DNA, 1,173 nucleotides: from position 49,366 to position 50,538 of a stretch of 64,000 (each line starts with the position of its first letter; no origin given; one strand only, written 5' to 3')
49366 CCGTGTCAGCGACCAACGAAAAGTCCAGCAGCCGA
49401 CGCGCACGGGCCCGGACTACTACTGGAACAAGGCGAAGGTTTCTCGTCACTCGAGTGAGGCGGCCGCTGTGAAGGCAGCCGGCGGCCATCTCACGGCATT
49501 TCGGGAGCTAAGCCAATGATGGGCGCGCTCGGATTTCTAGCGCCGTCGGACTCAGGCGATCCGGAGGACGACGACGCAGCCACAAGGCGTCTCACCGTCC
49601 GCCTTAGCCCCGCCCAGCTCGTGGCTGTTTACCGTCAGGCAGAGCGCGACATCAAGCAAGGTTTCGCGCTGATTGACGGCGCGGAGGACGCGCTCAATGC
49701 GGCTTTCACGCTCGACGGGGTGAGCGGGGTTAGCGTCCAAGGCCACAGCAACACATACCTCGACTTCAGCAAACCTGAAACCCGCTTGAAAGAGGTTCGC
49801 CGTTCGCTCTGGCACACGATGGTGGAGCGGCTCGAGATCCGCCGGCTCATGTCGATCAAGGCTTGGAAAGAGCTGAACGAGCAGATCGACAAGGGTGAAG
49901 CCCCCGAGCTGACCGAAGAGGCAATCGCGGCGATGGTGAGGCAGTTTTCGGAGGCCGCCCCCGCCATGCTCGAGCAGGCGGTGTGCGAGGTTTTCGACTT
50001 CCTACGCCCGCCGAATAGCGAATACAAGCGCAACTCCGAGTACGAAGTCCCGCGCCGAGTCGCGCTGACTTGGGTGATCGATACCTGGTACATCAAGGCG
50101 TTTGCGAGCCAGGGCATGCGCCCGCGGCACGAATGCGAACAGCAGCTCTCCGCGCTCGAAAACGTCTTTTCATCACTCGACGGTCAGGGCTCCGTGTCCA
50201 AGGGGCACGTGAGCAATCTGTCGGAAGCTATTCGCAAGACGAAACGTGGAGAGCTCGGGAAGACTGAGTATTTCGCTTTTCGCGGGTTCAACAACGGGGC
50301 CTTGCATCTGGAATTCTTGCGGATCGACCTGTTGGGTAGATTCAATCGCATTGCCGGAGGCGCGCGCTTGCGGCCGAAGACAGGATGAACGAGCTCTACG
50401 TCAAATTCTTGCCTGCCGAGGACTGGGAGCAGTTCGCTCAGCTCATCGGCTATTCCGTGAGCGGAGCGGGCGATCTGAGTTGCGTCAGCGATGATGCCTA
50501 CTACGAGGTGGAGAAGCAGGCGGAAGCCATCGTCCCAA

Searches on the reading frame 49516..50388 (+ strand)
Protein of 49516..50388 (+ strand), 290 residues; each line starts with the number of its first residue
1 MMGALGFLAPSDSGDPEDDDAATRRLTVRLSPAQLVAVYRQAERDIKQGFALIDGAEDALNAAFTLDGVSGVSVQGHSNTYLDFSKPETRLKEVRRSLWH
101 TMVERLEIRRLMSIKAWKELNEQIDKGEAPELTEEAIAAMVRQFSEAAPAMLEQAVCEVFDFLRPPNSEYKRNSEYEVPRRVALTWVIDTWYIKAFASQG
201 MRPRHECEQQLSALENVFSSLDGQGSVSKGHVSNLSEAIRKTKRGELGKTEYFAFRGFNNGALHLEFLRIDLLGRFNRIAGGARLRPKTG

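Call 8: search_protein_families(library=pfam, proteins=[window:49516-50388:+], max_evalue=0.1)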
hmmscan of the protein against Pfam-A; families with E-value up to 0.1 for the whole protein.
window:49516-50388:+ (290 aa): 1 family
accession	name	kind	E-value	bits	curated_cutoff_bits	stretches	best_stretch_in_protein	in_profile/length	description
PF13708.11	DUF4942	-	4.2e-34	118.3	25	1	92-281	2-185/190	Domain of unknown function (DUF4942)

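Call 9: search_protein_families(library=phrogs, proteins=[window:49516-50388:+], max_evalue=0.01)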
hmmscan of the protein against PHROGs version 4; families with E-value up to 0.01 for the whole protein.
window:49516-50388:+ (290 aa): 3 families
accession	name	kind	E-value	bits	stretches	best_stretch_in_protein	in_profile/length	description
phrog_38825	-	unknown function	1.2e-09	39.1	1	78-266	78-272/299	-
phrog_32703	-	unknown function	1e-06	28.7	1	90-281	268-466/480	-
phrog_25307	-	unknown function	0.0086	17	0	214-240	15-41/78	-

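Call 10: search_protein_families(library=padloc, proteins=[window:49516-50388:+], max_evalue=0.01)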
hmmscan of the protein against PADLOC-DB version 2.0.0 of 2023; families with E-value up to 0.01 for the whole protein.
window:49516-50388:+ (290 aa): 0 families

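Call 11: search_protein_families(library=ncbifam, proteins=[window:49516-50388:+], max_evalue=0.01)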
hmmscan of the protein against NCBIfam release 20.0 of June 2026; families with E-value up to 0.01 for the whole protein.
window:49516-50388:+ (290 aa): 0 families

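Call 13: search_dna_similar(query=window:49516-50388:+, collection=phages, mode=protein, max_evalue=0.001, max_rows=40)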
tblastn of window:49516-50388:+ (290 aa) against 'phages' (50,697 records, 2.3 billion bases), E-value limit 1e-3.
Records with a match: 4; places in all: 4; records where one place covers at least 80% of the query: 0.
Best place of each record, by identity: <60% 4.
By first word of the organism name: Vibrio 2; Rhizobium 1; Tunturiibacter 1.
By host as written in the record: Vibrio parahaemolyticus 2; Rhizobium phaseoli T3_3 1; Tunturiibacter psychrotolerans X4BP1 1.
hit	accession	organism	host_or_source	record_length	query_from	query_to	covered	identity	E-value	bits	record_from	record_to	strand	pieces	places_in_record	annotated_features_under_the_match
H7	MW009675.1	Vibrio phage vB_VpP_BT-1011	Vibrio parahaemolyticus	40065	79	283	71%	28.6%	9e-10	65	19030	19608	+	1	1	putative methylase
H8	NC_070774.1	Vibrio phage vB_VpP_BT-1011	Vibrio parahaemolyticus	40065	79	283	71%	28.6%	9e-10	65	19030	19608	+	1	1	putative methylase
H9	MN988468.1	Rhizobium phage RHph_TM3_3_3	Rhizobium phaseoli T3_3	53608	98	281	63%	28.4%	1e-10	68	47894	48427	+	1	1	putative DNA methyltransferase protein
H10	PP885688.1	Tunturiibacter phage Tunturi_5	Tunturiibacter psychrotolerans X4BP1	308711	91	284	67%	21.6%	2e-5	52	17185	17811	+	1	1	DNA methyltransferase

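Call 15: get_annotated_region(hit=H9, flank=4000)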
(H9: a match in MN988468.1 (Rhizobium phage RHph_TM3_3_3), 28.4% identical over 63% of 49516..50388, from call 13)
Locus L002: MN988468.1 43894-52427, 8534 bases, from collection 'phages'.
description: Rhizobium phage RHph_TM3_3_3, complete genome.
organism: Rhizobium phage RHph_TM3_3_3 (NCBI taxid 2509762)
taxonomy: Viruses; Duplodnaviria; Heunggongvirae; Uroviricota; Caudoviricetes
host: Rhizobium phaseoli T3_3; source: agricultural lands; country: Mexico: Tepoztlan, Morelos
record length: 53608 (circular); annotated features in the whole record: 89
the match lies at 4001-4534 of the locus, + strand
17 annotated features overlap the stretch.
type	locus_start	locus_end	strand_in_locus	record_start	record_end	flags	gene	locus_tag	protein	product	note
CDS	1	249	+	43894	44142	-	-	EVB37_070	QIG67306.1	hypothetical protein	-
CDS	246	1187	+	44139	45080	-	-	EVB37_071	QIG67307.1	DUF2312 domain-containing protein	-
CDS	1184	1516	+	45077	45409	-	-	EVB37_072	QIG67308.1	hypothetical protein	-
CDS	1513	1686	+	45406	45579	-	-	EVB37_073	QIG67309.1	hypothetical protein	-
CDS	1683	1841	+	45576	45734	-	-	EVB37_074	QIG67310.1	hypothetical protein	-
CDS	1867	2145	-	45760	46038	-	-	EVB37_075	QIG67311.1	hypothetical protein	-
CDS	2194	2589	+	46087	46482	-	-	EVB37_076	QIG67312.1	hypothetical protein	-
CDS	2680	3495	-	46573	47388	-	-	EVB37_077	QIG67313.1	HNH endonuclease protein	-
CDS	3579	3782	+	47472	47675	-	-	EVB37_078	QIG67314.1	hypothetical protein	-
CDS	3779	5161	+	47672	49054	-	-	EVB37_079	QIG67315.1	putative DNA methyltransferase protein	GO_function: GO:0003676 - nucleic acid binding; GO_function: GO:0008168 - methyltransferase activity; GO_process: ...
CDS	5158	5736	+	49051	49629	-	-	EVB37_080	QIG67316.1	adenine methylase protein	GO_function: GO:0008168 - methyltransferase activity; GO_process: GO:0006139 - nucleobase-containing compound metabolic ...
CDS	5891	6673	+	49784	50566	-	-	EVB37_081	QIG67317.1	hypothetical protein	-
misc_feature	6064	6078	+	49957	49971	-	-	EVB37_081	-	attachment site attL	-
CDS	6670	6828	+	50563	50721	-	-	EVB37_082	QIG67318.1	hypothetical protein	-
CDS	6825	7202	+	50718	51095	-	-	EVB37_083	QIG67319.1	DUF1064 domain-containing protein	-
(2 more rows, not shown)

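Call 29: find_homologous_proteins(query=window:49516-50388:+, max_evalue=0.001)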
Query window:49516-50388:+ (290 aa): 65 proteins with E <= 0.001 among 3618 candidates.
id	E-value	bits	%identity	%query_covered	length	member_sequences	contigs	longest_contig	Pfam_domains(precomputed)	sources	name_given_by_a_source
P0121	5.0e-189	644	100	100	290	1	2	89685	PF13708.12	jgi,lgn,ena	-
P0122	4.5e-142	490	77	97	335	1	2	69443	PF13708.12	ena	-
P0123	4.9e-137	474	75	94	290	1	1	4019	PF13708.12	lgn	-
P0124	3.7e-131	454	77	91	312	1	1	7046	PF13708.12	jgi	jgi:hypothetical protein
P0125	1.0e-129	450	74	91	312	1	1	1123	PF13708.12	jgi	jgi:hypothetical protein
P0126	2.2e-129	449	72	97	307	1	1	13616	PF13708.12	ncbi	-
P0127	2.3e-129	449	75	94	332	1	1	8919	PF13708.12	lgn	-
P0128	6.5e-129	447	77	92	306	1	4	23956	PF13708.12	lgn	-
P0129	2.3e-128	445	73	93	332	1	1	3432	PF13708.12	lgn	-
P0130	1.4e-127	443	72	93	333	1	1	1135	PF13708.12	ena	-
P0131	1.5e-126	439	75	91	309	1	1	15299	PF13708.12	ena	-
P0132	6.6e-125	434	69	98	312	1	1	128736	PF13708.12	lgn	-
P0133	1.1e-124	433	72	92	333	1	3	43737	PF13708.12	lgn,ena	-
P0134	1.1e-123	430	81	80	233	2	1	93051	PF13708.12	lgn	-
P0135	6.4e-123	427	73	92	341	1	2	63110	PF13708.12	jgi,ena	-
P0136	8.1e-122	424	72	92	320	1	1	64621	PF13708.12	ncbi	-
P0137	7.0e-120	417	73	91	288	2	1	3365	PF13708.12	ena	-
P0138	1.6e-105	370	64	91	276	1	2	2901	PF13708.12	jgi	jgi:hypothetical protein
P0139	1.7e-103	364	65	89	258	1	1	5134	PF13708.12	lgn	-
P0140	3.4e-101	356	62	91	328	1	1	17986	PF13708.12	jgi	-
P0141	2.8e-87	311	53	91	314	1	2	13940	PF13708.12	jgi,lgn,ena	-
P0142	1.3e-86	308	53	97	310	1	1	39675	PF13708.12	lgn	-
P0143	1.4e-86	308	55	92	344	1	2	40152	PF13708.12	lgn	-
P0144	9.2e-81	289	53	91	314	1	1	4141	PF13708.12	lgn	-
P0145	8.8e-80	286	52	91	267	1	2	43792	PF13708.12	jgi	jgi:hypothetical protein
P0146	3.3e-72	261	51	91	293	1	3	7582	PF13708.12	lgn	-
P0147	1.2e-70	256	48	93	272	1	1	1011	PF13708.12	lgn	-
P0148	7.8e-70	253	49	90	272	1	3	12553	PF13708.12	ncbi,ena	-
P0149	3.3e-68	248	48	94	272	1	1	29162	PF13708.12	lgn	-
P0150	2.7e-66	242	49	91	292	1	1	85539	PF13708.12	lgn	-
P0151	9.1e-64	233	45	90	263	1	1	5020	PF13708.12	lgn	-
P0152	9.6e-64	233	45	92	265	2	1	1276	PF13708.12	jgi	-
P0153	1.3e-63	233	47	91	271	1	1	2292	PF13708.12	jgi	jgi:hypothetical protein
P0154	2.4e-61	226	48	84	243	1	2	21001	PF13708.12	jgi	jgi:hypothetical protein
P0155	1.6e-60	223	44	93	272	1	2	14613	PF13708.12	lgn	-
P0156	1.5e-59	220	46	90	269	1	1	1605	PF13708.12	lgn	-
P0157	8.5e-59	217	45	99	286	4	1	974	PF13708.12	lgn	-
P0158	9.4e-59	217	46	91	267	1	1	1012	PF13708.12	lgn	-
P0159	5.7e-58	214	44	91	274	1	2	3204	PF13708.12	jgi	-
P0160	8.8e-58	214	46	91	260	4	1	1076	PF13708.12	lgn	-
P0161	9.2e-57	210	42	93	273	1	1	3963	PF13708.12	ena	-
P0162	1.1e-56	210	45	91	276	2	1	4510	PF13708.12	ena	-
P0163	1.1e-56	210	44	92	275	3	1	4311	PF13708.12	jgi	-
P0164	1.1e-56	210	42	93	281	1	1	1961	PF13708.12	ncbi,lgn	-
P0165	1.6e-55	206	43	90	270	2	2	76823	PF13708.12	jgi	jgi:hypothetical protein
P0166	7.0e-55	204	41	92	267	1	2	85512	PF13708.12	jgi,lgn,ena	-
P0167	3.2e-54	202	43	91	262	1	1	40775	PF13708.12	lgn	-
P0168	4.9e-54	202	44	91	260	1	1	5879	PF13708.12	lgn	-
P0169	1.0e-51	194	42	91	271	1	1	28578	PF13708.12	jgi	jgi:hypothetical protein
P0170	4.3e-51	192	40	93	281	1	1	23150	PF13708.12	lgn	-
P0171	5.0e-50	188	40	91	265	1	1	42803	PF13708.12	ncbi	-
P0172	2.0e-49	186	42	92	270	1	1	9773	PF13708.12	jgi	jgi:hypothetical protein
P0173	9.5e-48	181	39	92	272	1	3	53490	PF13708.12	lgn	-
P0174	2.8e-47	179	39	90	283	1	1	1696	PF13708.12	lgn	-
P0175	1.7e-46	177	39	91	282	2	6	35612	PF13708.12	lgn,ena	-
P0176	3.4e-44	169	40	90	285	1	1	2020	PF13708.12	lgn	-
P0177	3.6e-44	169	37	92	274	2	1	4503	PF13708.12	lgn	-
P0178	6.2e-44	168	39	87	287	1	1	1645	PF13708.12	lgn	-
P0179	6.3e-44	168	39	90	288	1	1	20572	PF13708.12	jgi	jgi:Domain of unknown function (DUF4942)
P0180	1.6e-43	167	38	90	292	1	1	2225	PF13708.12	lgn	-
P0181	1.3e-42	164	37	92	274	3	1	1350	PF13708.12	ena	-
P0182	1.8e-31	128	34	91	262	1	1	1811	PF13708.12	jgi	jgi:hypothetical protein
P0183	4.7e-31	126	34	90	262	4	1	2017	PF13708.12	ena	-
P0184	3.9e-27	113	35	90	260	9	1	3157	PF13708.12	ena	-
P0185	1.3e-25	108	33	88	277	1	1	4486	PF13708.12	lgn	-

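Call 30: find_encoding_contigs(protein=P0122, flank=10000, max_places=2)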
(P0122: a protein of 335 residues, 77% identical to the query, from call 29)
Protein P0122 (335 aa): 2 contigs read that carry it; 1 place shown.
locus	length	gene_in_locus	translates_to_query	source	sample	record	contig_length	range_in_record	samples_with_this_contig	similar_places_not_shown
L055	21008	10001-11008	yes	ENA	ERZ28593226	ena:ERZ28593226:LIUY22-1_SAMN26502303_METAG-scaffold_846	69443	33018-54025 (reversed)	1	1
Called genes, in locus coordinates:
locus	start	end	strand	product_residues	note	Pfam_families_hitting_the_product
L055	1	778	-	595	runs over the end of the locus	PF00004:AAA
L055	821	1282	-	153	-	-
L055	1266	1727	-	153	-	PF00436:SSB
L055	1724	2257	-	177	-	-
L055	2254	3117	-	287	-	PF12684:DUF3799, PF12705:PDDEXK_1 (weak)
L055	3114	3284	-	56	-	-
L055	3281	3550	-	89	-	-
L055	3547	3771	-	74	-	-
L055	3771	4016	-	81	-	-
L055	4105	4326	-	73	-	-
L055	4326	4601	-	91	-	-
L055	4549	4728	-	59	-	-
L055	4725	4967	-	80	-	-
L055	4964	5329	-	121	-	-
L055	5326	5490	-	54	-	-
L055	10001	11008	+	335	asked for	PF13708:DUF4942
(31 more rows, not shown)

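Call 31: find_encoding_contigs(protein=P0132, flank=10000, max_places=2)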
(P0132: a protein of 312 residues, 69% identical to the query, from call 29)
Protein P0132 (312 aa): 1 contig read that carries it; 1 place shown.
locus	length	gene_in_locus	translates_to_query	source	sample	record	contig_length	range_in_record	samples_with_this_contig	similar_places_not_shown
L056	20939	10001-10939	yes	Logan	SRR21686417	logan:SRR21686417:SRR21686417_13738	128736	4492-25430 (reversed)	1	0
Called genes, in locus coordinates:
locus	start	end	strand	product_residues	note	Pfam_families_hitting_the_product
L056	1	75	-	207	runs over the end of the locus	-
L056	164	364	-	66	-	-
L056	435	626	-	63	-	-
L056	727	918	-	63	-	-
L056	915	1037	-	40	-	-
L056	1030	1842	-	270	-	PF01507:PAPS_reduct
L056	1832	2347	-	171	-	PF02195:ParB_N (faint)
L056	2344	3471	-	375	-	PF01507:PAPS_reduct, PF11922:DUF3440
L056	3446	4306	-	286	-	-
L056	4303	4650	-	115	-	-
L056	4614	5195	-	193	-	PF01555:N6_N4_Mtase (weak)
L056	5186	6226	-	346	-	PF27782:Csf3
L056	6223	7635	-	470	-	-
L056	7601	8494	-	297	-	-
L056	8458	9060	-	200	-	-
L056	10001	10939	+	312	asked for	PF13708:DUF4942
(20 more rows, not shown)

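Call 32: find_encoding_contigs(protein=P0136, flank=10000, max_places=2)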
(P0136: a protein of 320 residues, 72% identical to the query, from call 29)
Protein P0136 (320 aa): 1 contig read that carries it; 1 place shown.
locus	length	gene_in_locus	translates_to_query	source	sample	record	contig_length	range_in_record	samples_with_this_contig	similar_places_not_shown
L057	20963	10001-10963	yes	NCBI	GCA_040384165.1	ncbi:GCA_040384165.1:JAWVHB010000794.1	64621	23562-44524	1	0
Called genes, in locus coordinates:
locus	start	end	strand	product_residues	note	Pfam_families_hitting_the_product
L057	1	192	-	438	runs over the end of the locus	PF00145:DNA_methylase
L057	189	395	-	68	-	-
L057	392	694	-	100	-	-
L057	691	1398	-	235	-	-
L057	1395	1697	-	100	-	-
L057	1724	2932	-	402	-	-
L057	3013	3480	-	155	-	-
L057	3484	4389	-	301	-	PF03837:RecT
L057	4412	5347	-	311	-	PF09588:YqaJ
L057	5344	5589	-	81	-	-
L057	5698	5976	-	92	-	-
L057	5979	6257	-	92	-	-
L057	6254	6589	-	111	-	-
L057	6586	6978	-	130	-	-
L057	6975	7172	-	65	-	-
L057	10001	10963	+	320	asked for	PF13708:DUF4942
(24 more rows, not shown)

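Call 37: find_related_loci(query=A2, collection=viral_contigs, flank=10000)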
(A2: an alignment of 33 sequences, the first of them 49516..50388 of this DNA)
Query A2 (290 aa) in viral_contigs; peptide patterns used: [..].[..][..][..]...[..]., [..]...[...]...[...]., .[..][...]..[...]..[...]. (x = any residue, [..] = any of these).
91 stretches matched a pattern; 60 encode a relative of the query (tblastn E <= 1e-3); 60 distinct loci.
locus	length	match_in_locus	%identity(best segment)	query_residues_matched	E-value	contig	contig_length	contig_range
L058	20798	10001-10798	73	22-288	3e-130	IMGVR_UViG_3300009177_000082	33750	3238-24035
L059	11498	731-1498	44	26-286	1e-67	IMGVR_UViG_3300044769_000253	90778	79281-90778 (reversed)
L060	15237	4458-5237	42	25-287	3e-63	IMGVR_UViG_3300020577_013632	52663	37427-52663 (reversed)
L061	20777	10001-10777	43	26-286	3e-62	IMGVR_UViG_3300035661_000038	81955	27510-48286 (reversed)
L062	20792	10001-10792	43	26-289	1e-60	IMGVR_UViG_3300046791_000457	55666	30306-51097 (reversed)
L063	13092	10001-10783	42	23-285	2e-60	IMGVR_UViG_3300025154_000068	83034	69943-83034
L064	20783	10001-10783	42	23-286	5e-59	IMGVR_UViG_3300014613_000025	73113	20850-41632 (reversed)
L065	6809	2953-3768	42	14-286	8e-59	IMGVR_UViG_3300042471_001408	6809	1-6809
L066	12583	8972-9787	42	14-286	8e-59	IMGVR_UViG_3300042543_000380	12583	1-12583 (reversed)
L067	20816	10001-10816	42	14-286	8e-59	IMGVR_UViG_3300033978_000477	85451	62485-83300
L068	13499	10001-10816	42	14-286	8e-59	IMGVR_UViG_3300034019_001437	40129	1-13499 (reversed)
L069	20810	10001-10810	40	19-290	2e-58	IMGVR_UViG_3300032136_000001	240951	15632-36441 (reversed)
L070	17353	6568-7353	41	14-287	7e-56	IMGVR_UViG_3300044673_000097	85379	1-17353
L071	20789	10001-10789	42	35-287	2e-55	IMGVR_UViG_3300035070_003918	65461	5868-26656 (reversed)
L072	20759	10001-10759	39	34-290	2e-52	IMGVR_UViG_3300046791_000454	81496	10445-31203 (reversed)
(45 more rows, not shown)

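Call 44: find_encoding_contigs(protein=P0121, flank=10000, max_places=3)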
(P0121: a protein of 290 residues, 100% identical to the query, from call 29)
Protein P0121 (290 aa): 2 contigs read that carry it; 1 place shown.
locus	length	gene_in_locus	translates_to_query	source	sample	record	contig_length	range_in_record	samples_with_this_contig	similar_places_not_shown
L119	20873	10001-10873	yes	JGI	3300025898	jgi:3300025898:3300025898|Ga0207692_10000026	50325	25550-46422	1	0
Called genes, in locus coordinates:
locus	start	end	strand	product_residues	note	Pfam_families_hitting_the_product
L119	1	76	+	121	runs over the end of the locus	-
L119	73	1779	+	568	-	PF00176:SNF2-rel_dom, PF00271:Helicase_C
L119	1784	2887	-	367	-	PF26125:AcrVA2-like (faint)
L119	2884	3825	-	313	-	PF13708:DUF4942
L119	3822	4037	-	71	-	-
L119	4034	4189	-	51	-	-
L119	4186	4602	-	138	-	PF03692:CxxCxxCC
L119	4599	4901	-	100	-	-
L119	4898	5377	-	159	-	PF19800:DUF6283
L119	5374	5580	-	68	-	-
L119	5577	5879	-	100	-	-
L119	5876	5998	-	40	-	-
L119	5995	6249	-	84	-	-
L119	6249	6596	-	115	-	-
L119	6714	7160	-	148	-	-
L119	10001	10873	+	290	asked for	PF13708:DUF4942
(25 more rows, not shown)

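Call 61: predict_structure(alignment_id=A2)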
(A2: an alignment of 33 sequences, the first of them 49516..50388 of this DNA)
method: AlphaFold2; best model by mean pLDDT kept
length: 290 residues; sequences in the alignment: 33
mean_pLDDT: 84.7   pTM: 0.77
mean pLDDT of the five models: 84.7, 84.5, 83.7, 83.4, 80.7
residues with pLDDT >= 90: 186; 70-90: 55; 50-70: 25; < 50: 24
segments of 3 or more residues with pLDDT < 50: 1-11, 21-27, 286-290
pLDDT, mean of each block of 10 residues (from residue 1): 40 50 52 93 96 95 86 85 92 94 87 93 92 94 93 94 73 78 93 85 94 94 79 92 93 95 96 94 54
secondary structure, 60 per line:
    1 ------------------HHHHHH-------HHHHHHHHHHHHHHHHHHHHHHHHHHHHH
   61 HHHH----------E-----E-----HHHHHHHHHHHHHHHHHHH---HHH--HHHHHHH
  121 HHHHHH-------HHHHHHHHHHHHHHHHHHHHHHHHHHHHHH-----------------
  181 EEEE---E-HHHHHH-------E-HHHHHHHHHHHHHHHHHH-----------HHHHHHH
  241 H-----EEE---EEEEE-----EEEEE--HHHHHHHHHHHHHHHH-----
elements in order: H19-24 H32-64 H87-105 H114-126 H134-163 E181-184 H190-195 H205-222 H234-241 E247-249 E253-257 E263-267 H270-285
